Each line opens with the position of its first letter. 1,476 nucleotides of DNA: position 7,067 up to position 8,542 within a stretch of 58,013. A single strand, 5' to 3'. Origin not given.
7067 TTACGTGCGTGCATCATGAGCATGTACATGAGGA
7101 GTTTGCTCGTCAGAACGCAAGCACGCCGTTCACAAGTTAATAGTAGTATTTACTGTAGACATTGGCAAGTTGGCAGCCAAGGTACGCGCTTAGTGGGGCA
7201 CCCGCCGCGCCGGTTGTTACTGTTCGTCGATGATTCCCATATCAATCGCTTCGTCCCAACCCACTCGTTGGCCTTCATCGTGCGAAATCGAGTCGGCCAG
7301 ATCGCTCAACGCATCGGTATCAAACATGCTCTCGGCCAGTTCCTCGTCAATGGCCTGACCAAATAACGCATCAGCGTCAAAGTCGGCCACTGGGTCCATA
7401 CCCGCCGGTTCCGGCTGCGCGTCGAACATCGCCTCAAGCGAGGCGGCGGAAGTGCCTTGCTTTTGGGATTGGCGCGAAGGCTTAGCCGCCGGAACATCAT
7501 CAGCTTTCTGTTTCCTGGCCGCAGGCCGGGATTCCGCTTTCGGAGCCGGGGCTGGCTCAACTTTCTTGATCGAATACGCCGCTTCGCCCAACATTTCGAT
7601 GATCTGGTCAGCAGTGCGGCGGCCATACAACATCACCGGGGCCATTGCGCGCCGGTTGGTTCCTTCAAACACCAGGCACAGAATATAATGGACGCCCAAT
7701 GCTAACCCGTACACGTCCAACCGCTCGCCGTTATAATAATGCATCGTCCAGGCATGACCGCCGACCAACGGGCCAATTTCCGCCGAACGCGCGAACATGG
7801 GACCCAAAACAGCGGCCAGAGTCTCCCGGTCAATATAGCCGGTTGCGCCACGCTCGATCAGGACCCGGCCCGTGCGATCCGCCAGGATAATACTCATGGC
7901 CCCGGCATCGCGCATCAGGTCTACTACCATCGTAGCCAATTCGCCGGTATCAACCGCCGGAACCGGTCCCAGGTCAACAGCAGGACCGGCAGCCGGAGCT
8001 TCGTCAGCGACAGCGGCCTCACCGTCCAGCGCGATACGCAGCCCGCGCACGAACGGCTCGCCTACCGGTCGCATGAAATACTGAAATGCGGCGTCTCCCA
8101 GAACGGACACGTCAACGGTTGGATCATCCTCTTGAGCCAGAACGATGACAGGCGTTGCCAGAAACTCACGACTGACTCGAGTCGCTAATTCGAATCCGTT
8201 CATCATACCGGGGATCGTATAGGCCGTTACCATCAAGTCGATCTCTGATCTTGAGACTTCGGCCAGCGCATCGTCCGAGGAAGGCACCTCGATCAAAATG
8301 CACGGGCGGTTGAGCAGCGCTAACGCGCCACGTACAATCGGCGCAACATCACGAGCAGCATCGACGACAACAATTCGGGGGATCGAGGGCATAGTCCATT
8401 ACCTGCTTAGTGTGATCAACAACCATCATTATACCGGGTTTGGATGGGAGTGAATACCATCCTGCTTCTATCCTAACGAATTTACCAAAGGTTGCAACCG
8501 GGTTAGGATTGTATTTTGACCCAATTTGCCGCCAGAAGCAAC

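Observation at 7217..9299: Degenerate-receiver/Roadblock/acidic-tail fusion divergent from a stand-alone Roadblock gene: likely partners of the nearby GTPase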

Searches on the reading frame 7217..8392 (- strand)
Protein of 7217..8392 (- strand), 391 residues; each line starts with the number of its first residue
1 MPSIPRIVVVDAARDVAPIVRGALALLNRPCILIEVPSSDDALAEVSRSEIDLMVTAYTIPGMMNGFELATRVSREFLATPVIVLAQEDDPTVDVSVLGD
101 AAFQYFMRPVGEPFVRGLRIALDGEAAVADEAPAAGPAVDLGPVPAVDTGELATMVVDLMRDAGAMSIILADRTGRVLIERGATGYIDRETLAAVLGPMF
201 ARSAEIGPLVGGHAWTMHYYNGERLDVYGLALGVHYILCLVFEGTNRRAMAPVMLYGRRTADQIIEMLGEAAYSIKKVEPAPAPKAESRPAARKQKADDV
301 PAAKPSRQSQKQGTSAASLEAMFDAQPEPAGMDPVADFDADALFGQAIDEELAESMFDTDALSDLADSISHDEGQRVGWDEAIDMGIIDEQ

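Call 3: search_protein_families(library=pfam, proteins=[window:7217-8392:-], max_evalue=1)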
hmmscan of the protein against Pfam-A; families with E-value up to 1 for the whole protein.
window:7217-8392:- (391 aa): 2 families
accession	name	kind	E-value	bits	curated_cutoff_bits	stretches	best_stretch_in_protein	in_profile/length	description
PF00072.30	Response_reg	-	1.2e-08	35.5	30.2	1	7-111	1-102/111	Response regulator receiver domain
PF03259.23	Robl_LC7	-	0.00041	20.5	23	1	155-242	5-91/91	Roadblock/LC7 domain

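Call 4: search_protein_families(library=ncbifam, proteins=[window:7217-8392:-], max_evalue=1)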
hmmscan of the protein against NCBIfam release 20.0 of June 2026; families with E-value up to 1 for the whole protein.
window:7217-8392:- (391 aa): 22 families
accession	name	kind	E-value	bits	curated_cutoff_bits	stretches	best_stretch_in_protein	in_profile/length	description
NF010076.0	PRK13557.1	subfamily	2.6e-05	22.9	631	1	6-128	417-539/540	histidine kinase famiy protein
TIGR01818.1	ntrC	equivalog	4.9e-05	22.3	558.6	1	7-110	1-101/463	nitrogen regulation protein NR(I)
NF052242.1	GTPaseActivMglBThm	equivalog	0.00036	20.7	200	1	153-272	17-137/161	GTPase-activating protein MglB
NF045991.1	RespRegCtrARhodob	equivalog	0.00072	19.3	350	1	34-110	28-103/224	response regulator transcription factor CtrA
NF008176.1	PRK10923.1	equivalog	0.0016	17.1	620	1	7-110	6-106/469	nitrogen regulation protein NR(I)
NF041733.1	resp_reg_CseB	equivalog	0.0052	16.2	350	1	40-115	34-107/228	two-component system response regulator CseB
NF000401.1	vanR-A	exception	0.0082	15.6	500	1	6-108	4-102/231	vancomycin resistance response regulator transcription factor VanR-A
NF033120.0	vanR_FM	exception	0.0092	15.6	460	1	7-105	6-100/231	vancomycin resistance response regulator transcription factor, VanR-F/VanR-M family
NF007820.0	PRK10529.1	equivalog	0.011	15.2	325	1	8-133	5-127/225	two-component system response regulator KdpE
NF007969.0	PRK10693.1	equivalog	0.012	14.7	329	1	37-89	38-89/337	two-component system response regulator RssB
NF052313.1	T9SS_RR_PorX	equivalog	0.012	14.4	300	1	34-110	28-103/513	T9SS response regulator signal transducer PorX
NF006900.1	PRK09390.1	equivalog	0.013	15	255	1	36-122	33-120/203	response regulator FixJ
NF045505.1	RR_RssB_Pseudo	equivalog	0.036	13.1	700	1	34-111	33-109/394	two-component system response regulator RssB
NF041734.1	resp_reg_RppA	equivalog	0.06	12.7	250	1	47-111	43-106/229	two-component system response regulator RppA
NF045914.1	RespRegNblR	equivalog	0.065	12.8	300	1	6-129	8-129/228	response regulator transcription factor NblR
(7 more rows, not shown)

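Call 5: find_homologous_proteins(query=window:7217-8392:-, max_evalue=0.001)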
Query window:7217-8392:- (391 aa): 123 proteins with E <= 0.001 among 8000 candidates; the best 120 are listed.
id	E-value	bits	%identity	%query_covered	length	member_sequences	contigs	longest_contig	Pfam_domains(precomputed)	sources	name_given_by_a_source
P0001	3.0e-249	844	100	100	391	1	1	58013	PF00072.31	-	-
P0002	2.9e-159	548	65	100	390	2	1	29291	PF00072.31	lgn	-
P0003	1.1e-153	530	63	100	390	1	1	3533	PF00072.31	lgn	-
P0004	4.0e-146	505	62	100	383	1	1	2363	PF00072.31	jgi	jgi:hypothetical protein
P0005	4.0e-145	502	62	100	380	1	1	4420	PF00072.31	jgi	jgi:CheY-like chemotaxis protein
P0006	4.9e-144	498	60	100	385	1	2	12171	PF00072.31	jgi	jgi:CheY-like chemotaxis protein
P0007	1.3e-143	497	61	100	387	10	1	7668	PF00072.31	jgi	jgi:CheY-like chemotaxis protein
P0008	2.0e-143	496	58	100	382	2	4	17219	PF00072.31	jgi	jgi:CheY-like chemotaxis protein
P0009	3.3e-143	495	60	100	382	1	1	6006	PF00072.31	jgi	jgi:CheY-like chemotaxis protein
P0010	1.6e-142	493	63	100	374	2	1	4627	-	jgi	jgi:hypothetical protein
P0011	6.3e-142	491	61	100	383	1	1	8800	PF00072.31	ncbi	-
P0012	7.3e-142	491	59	100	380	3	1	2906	PF00072.31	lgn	-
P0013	2.4e-140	486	58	100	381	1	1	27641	PF00072.31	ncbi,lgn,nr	ncbi:MAG: response regulator [Anaerolineae bacterium]|nr:response regulator [Anaerolineae bacterium]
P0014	3.6e-140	485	58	100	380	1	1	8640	PF00072.31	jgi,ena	-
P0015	9.2e-140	484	58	99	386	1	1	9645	PF00072.31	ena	-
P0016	1.4e-139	484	58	100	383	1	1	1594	PF00072.31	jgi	jgi:hypothetical protein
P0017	1.8e-139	483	59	100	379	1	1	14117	PF00072.31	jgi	jgi:CheY-like chemotaxis protein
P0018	1.9e-139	483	59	100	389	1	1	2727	PF00072.31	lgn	-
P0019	2.0e-139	483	59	100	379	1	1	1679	PF00072.31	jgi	jgi:hypothetical protein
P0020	2.2e-139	483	61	100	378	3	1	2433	PF00072.31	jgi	jgi:CheY-like chemotaxis protein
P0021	3.3e-139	482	58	100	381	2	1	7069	PF00072.31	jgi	jgi:DNA-binding NarL/FixJ family response regulator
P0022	4.9e-139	482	60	100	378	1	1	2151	PF00072.31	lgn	-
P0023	8.2e-139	481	59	100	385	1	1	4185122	PF00072.31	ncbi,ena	-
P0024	1.4e-138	480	58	100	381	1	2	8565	PF00072.31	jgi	jgi:hypothetical protein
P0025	2.1e-138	480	58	100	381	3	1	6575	PF00072.31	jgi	jgi:CheY-like chemotaxis protein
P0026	9.2e-138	477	60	100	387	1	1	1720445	PF00072.31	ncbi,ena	-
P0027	1.4e-137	477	59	100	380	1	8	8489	PF00072.31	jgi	jgi:CheY-like chemotaxis protein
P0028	2.8e-137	476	59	100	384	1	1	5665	PF00072.31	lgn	-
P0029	3.7e-137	475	61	100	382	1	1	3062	PF00072.31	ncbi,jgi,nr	ncbi:MAG: DNA-binding response regulator [Chloroflexi bacterium]|nr:MAG: DNA-binding response regula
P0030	4.4e-137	475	59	100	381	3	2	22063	PF00072.31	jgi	jgi:CheY-like chemotaxis protein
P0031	6.3e-137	475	58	100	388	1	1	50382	PF00072.31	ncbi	-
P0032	9.5e-137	474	59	100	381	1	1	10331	PF00072.31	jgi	jgi:CheY-like chemotaxis protein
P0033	4.5e-136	472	59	100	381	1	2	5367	PF00072.31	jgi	jgi:CheY-like chemotaxis protein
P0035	6.8e-136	471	58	100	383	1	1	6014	PF00072.31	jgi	jgi:FixJ family two-component response regulator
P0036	1.0e-135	471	58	100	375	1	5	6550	PF00072.31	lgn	-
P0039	4.7e-135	469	59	100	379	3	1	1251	PF00072.31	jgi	-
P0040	1.2e-134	467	56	100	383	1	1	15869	PF00072.31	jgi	jgi:CheY-like chemotaxis protein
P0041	5.3e-134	465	57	100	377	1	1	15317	PF00072.31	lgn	-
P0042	1.1e-133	464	58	100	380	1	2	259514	PF00072.31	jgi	jgi:CheY-like chemotaxis protein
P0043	7.8e-133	461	56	100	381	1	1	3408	PF00072.31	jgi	jgi:hypothetical protein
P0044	8.7e-133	461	58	100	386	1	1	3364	PF00072.31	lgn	-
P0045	3.0e-132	459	56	100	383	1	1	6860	PF00072.31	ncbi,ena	-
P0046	7.2e-132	458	59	100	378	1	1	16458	PF00072.31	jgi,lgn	jgi:hypothetical protein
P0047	9.8e-132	458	55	100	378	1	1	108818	PF03259.24,PF00072.31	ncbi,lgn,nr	ncbi:MAG: response regulator [Anaerolineae bacterium]|nr:response regulator [Anaerolineae bacterium]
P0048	1.2e-131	457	57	100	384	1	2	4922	PF00072.31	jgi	jgi:hypothetical protein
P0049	1.3e-131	457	59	100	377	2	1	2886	PF00072.31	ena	-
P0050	1.9e-131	457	58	100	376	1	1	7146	PF00072.31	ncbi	-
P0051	5.5e-131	455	58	100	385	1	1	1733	PF00072.31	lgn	-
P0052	1.0e-130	454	57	100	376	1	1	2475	PF00072.31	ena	-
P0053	2.5e-130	453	57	100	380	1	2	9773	PF00072.31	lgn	-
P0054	2.0e-129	450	56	100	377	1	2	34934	PF00072.31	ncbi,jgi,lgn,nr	ncbi:MAG: response regulator [Anaerolineae bacterium]|jgi:hypothetical protein|nr:response regulator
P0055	4.6e-129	449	54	100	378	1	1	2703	PF00072.31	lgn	-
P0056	7.3e-129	448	57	100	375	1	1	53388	PF00072.31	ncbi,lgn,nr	ncbi:MAG: response regulator [Chloroflexi bacterium]|nr:response regulator [Chloroflexota bacterium]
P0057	8.4e-129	448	56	100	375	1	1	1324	PF00072.31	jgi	jgi:DNA-binding NarL/FixJ family response regulator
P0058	2.1e-128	447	57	100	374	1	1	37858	PF00072.31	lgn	-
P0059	2.6e-127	443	54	100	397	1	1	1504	PF03259.24,PF00072.31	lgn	-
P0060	3.3e-127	443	55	100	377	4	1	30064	PF00072.31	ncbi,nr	ncbi:MAG TPA: hypothetical protein VHP83_21645 [Aggregatilineaceae bacterium]|nr:hypothetical protei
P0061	4.5e-127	442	58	100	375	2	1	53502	PF00072.31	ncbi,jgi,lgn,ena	-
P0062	1.0e-126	441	58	100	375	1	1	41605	PF00072.31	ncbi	-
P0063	5.4e-126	439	55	100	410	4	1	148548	PF03259.24,PF00072.31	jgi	-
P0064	6.9e-126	438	57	100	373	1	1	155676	PF00072.31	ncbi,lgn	-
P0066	3.6e-124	433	55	100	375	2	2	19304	PF00072.31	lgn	-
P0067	1.5e-123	431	53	100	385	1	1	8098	PF00072.31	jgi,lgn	jgi:predicted regulator of Ras-like GTPase activity (Roadblock/LC7/MglB family)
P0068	2.2e-123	430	55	100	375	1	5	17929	PF00072.31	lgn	-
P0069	3.6e-123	429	56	100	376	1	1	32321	PF03259.24,PF00072.31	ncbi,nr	ncbi:MAG: response regulator [Chloroflexi bacterium]|nr:response regulator [Chloroflexota bacterium]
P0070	1.1e-122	428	58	91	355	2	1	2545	PF03259.24,PF00072.31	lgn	-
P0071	3.4e-122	426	55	100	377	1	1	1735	PF00072.31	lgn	-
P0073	4.5e-121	423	55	100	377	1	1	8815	PF00072.31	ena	-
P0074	1.4e-119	418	54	100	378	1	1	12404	PF00072.31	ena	-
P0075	2.7e-119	417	56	100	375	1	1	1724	PF00072.31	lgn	-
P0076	3.4e-119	416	53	100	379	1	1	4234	PF00072.31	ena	-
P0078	2.7e-118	413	53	99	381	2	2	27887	PF00072.31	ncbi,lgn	-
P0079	4.9e-118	413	51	99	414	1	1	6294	PF00072.31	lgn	-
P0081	4.4e-117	409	52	100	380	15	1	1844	PF03259.24,PF00072.31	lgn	-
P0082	3.8e-115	403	50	100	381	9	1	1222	PF03259.24,PF00072.31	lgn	-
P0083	1.4e-113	398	49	100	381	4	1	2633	PF00072.31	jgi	jgi:hypothetical protein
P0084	2.5e-113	397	54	100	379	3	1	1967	PF00072.31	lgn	-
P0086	3.4e-110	387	50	100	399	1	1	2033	PF03259.24,PF00072.31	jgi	jgi:hypothetical protein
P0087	3.1e-105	370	52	99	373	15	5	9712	PF00072.31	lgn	-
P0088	3.7e-105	370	50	99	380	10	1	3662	PF00072.31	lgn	-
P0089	1.5e-104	368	50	99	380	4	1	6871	PF00072.31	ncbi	ncbi:MAG: hypothetical protein AB1435_04410 [Chloroflexota bacterium]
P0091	7.2e-104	366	51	99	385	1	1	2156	PF00072.31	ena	-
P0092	4.4e-102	360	48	100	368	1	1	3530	PF00072.31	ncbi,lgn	-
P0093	4.7e-102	360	47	99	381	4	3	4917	PF00072.31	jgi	-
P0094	3.1e-101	357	50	99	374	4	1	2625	PF00072.31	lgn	-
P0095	3.9e-100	354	47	100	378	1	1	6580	PF00072.31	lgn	-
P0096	6.0e-100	353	47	100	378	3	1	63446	PF00072.31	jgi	jgi:CheY-like chemotaxis protein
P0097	6.8e-99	350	49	99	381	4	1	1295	PF00072.31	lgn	-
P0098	8.1e-99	349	57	72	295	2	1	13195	PF03259.24,PF00072.31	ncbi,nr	ncbi:MAG: roadblock/LC7 domain-containing protein, partial [Chloroflexi bacterium]|nr:roadblock/LC7 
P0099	1.5e-98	348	47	100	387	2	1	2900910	PF00072.31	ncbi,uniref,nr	ncbi:response regulator [Aggregatilinea lenta]|uniref:response regulator n=1 Tax=Aggregatilinea lent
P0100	8.1e-96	339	47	99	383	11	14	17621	PF00072.31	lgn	-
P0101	1.3e-94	335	46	100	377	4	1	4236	PF00072.31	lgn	-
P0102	1.4e-91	326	46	99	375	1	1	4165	PF00072.31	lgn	-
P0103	3.3e-90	321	45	99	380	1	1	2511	PF00072.31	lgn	-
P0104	4.1e-87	311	46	99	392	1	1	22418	PF00072.31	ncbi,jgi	-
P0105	2.1e-86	309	44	99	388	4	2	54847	PF00072.31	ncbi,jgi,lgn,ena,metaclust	metaclust:\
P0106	8.7e-86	306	44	99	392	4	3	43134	PF00072.31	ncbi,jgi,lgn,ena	-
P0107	3.6e-85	304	40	100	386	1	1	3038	PF00072.31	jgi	jgi:CheY-like chemotaxis protein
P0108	9.1e-85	303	42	99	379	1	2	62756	PF00072.31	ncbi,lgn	-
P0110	7.7e-84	300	45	94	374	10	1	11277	PF00072.31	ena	-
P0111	2.7e-83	298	42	99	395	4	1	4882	PF00072.31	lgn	-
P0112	9.2e-83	297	44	94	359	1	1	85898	PF00072.31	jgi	jgi:hypothetical protein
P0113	3.1e-81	292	42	100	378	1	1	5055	PF00072.31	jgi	jgi:DNA-binding NarL/FixJ family response regulator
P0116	3.2e-75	272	38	99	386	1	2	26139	PF00072.31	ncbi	-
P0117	8.0e-68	247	35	98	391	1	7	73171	PF00072.31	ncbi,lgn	-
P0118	1.0e-65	240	38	98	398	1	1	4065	PF00072.31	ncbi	-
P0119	5.6e-65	238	39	99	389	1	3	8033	PF00072.31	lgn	-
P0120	7.4e-64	234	38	99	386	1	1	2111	PF00072.31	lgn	-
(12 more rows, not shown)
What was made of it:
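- The ORF is full length in more than 120 clusters at 90% identity (call 5).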

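Call 9: find_encoding_contigs(protein=P0099, flank=10000, max_places=2)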
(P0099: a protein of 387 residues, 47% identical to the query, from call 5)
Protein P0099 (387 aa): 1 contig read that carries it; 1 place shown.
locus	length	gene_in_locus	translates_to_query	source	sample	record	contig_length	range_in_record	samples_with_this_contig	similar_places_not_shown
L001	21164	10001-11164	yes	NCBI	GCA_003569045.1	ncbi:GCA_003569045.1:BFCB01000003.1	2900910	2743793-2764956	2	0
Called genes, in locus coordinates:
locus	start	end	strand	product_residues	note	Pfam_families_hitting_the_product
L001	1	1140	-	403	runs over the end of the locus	PF04055:Radical_SAM, PF06969:HemN_C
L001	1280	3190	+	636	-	PF00069:Pkinase, PF07714:PK_Tyr_Ser-Thr, PF03109:ABC1, PF01011:PQQ (faint), PF13360:PQQ_2, PF13570:Beta-prop_ACSF4, PF13360:PQQ_2, PF13570:Beta-prop_ACSF4, +1 more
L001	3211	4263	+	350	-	PF00481:PP2C, PF13672:PP2C_2, PF07228:SpoIIE (weak)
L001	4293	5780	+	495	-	PF00226:DnaJ, PF00092:VWA, PF13519:VWA_2, PF13768:VWA_3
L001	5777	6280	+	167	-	PF13248:Zn_ribbon_3 (weak), PF00498:FHA, PF16697:Yop-YscD_cpl (weak)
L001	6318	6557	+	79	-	-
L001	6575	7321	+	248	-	PF00072:Response_reg, PF00486:Trans_reg_C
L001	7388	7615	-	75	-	-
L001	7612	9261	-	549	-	PF06418:CTP_synth_N, PF00117:GATase, PF07722:Peptidase_C26 (weak)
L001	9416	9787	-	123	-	PF03259:Robl_LC7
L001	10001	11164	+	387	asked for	PF00072:Response_reg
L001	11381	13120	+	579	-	PF01268:FTHFS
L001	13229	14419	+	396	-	-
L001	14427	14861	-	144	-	PF13279:4HBT_2, PF03061:4HBT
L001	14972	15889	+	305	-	PF01479:S4, PF00849:PseudoU_synth_2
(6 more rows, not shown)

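Call 10: find_encoding_contigs(protein=P0117, flank=10000, max_places=2)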
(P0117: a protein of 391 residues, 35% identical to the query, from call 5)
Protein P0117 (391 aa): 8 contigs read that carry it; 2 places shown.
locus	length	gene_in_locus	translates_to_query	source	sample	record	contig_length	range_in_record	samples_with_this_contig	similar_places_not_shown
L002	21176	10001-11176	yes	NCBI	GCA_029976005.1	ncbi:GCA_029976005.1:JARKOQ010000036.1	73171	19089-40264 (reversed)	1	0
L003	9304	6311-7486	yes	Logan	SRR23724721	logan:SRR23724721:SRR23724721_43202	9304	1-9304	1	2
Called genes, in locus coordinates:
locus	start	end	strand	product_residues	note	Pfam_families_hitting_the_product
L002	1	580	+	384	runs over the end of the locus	PF00528:BPD_transp_1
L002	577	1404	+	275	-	PF00528:BPD_transp_1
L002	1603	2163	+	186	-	PF23472:LysM2_CERK1_LYK3_4_5 (faint), PF01476:LysM, PF23446:LysM1_NFP_LYK (faint), PF01476:LysM, PF23473:LysM3_LYK4_5 (weak)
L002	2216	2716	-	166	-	-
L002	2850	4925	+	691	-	PF03190:Thioredox_DsbH, PF13899:Thioredoxin_7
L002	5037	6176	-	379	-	-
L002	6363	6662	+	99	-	-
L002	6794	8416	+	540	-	PF01590:GAF, PF13185:GAF_2, PF13492:GAF_3, PF00989:PAS, PF13188:PAS_8 (weak), PF00512:HisKA, PF02518:HATPase_c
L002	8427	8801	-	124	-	PF00072:Response_reg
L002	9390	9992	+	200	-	PF00293:NUDIX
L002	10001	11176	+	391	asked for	PF00072:Response_reg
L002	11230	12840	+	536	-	PF00069:Pkinase, PF07714:PK_Tyr_Ser-Thr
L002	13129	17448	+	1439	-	PF00912:Transgly, PF00905:Transpeptidase, PF04151:PPC (weak)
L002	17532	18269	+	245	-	PF04474:DUF554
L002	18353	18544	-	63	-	PF00037:Fer4 (weak), PF12838:Fer4_7 (faint), PF12837:Fer4_6 (faint), PF13187:Fer4_9 (weak)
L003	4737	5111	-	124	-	PF00072:Response_reg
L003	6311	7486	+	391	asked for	PF00072:Response_reg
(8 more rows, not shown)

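Call 11: find_encoding_contigs(protein=P0105, flank=10000, max_places=2)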
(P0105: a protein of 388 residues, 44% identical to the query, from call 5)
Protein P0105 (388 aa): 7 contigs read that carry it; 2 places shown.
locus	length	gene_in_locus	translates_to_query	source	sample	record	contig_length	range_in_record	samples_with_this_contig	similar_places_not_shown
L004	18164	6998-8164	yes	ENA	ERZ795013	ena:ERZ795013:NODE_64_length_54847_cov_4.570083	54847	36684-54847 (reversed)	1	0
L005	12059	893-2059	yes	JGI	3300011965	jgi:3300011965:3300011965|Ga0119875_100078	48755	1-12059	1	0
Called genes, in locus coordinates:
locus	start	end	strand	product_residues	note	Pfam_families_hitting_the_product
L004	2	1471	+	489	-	?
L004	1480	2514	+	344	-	PF02653:BPD_transp_2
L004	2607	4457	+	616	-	PF00532:Peripla_BP_1 (weak), PF13407:Peripla_BP_4, PF13377:Peripla_BP_3, PF00532:Peripla_BP_1 (weak), PF13407:Peripla_BP_4, PF13377:Peripla_BP_3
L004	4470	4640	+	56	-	-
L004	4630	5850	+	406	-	-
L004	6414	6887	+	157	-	-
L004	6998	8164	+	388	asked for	PF00072:Response_reg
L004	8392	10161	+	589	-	PF01268:FTHFS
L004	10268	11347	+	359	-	-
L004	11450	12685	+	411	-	PF03453:MoeA_N, PF00994:MoCF_biosynth, PF03454:MoeA_C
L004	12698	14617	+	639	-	PF03453:MoeA_N, PF00994:MoCF_biosynth, PF03454:MoeA_C, PF12727:PBP_like, PF12974:Phosphonate-bd (weak)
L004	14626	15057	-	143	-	PF13279:4HBT_2, PF03061:4HBT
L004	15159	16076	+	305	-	PF01479:S4, PF00849:PseudoU_synth_2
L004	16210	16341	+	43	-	PF00578:AhpC-TSA (weak)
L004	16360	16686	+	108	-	PF00578:AhpC-TSA, PF08534:Redoxin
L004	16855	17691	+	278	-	PF00795:CN_hydrolase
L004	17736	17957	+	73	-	-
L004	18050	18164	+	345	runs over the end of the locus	PF01212:Beta_elim_lyase, PF01041:DegT_DnrJ_EryC1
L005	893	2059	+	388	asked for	PF00072:Response_reg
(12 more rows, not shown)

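Call 12: find_encoding_contigs(protein=P0023, flank=10000, max_places=2)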
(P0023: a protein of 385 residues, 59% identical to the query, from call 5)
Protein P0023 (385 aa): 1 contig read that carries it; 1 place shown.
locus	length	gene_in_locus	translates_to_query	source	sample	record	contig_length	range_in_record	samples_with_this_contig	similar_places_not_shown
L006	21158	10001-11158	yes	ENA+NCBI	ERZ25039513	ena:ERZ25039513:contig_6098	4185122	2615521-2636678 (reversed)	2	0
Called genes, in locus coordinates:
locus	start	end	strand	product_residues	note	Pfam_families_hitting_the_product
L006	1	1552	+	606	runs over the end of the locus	PF00069:Pkinase, PF07714:PK_Tyr_Ser-Thr, PF03109:ABC1, PF13570:Beta-prop_ACSF4, PF13360:PQQ_2, PF13570:Beta-prop_ACSF4, PF13360:PQQ_2, PF13570:Beta-prop_ACSF4, +5 more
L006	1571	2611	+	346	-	PF00481:PP2C, PF13672:PP2C_2, PF07228:SpoIIE (faint)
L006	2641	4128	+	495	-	PF00226:DnaJ, PF00092:VWA, PF13519:VWA_2, PF13768:VWA_3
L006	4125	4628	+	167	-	PF00498:FHA, PF16697:Yop-YscD_cpl (weak)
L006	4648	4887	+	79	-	-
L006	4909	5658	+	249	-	PF00072:Response_reg, PF00486:Trans_reg_C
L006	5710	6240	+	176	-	PF00009:GTP_EFTU, PF00025:Arf, PF00071:Ras, PF03029:ATP_bind_1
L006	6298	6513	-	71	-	-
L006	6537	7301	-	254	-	PF00962:A_deaminase, PF19326:AMP_deaminase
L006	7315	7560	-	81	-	PF00962:A_deaminase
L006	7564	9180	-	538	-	PF06418:CTP_synth_N, PF00117:GATase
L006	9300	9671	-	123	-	PF03259:Robl_LC7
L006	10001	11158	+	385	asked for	PF00072:Response_reg (weak)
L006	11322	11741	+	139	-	PF01268:FTHFS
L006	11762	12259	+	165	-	PF01268:FTHFS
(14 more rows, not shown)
